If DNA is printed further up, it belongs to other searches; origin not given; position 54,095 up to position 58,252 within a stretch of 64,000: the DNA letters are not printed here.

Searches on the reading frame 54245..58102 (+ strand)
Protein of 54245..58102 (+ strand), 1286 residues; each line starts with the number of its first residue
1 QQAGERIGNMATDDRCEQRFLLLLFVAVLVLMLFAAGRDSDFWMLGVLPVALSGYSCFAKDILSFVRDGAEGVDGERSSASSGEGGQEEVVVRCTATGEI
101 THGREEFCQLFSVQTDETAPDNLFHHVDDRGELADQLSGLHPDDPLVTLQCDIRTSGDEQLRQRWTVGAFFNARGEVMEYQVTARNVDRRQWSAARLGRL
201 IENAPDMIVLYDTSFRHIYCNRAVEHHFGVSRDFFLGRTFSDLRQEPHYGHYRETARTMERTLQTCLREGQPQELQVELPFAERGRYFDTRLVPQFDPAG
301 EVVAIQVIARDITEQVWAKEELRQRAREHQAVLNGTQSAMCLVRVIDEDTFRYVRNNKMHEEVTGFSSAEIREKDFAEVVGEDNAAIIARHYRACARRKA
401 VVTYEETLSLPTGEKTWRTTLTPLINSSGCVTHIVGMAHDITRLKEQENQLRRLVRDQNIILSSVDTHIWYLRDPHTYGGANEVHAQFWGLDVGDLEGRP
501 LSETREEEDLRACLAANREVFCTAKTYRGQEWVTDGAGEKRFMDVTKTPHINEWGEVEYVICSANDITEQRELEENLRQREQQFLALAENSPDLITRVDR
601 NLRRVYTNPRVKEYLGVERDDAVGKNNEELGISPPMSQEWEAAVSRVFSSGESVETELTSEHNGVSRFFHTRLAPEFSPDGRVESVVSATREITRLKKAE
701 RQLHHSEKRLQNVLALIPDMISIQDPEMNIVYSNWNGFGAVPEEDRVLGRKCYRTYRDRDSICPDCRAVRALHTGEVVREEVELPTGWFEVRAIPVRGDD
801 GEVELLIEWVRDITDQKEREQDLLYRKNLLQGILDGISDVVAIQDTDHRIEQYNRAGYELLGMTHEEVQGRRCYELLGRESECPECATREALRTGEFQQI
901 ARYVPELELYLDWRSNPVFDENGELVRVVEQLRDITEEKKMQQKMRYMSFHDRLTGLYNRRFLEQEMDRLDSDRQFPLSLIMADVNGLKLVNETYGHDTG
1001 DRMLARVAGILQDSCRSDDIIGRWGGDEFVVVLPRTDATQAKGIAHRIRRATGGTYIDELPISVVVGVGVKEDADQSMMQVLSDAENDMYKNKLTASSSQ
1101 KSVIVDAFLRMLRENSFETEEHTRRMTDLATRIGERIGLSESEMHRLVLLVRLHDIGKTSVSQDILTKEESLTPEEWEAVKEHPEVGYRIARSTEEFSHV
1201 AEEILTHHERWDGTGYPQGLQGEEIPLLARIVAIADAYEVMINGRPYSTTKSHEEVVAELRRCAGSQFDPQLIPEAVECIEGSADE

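Call 46: search_protein_families(library=pfam, proteins=[window:54245-58102:+], max_evalue=0.00001)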
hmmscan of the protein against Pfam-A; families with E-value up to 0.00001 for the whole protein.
window:54245-58102:+ (1286 aa): 8 families
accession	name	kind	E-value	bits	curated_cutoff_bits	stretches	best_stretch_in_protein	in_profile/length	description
PF08448.16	PAS_4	-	7.9e-79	261.5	23.1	6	202-315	2-108/110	PAS fold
PF13426.13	PAS_9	-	1e-49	167.5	27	3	839-937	2-103/103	PAS domain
PF13487.12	HD_5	-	1.3e-34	119.8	27.2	1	1110-1272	5-170/170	HD domain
PF00989.32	PAS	-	4e-34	117.4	22.6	1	197-312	3-113/113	PAS fold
PF00990.26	GGDEF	-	4.2e-34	118.1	23.8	1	950-1095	2-157/161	Diguanylate cyclase, GGDEF domain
PF13188.13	PAS_8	-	9.6e-22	76.5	21.8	1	196-252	2-55/65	PAS domain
PF01966.28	HD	-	2.6e-21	76.5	22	1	1120-1241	2-116/116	HD domain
PF08447.18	PAS_3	-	8.7e-12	45.6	25.6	0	359-437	7-88/89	PAS fold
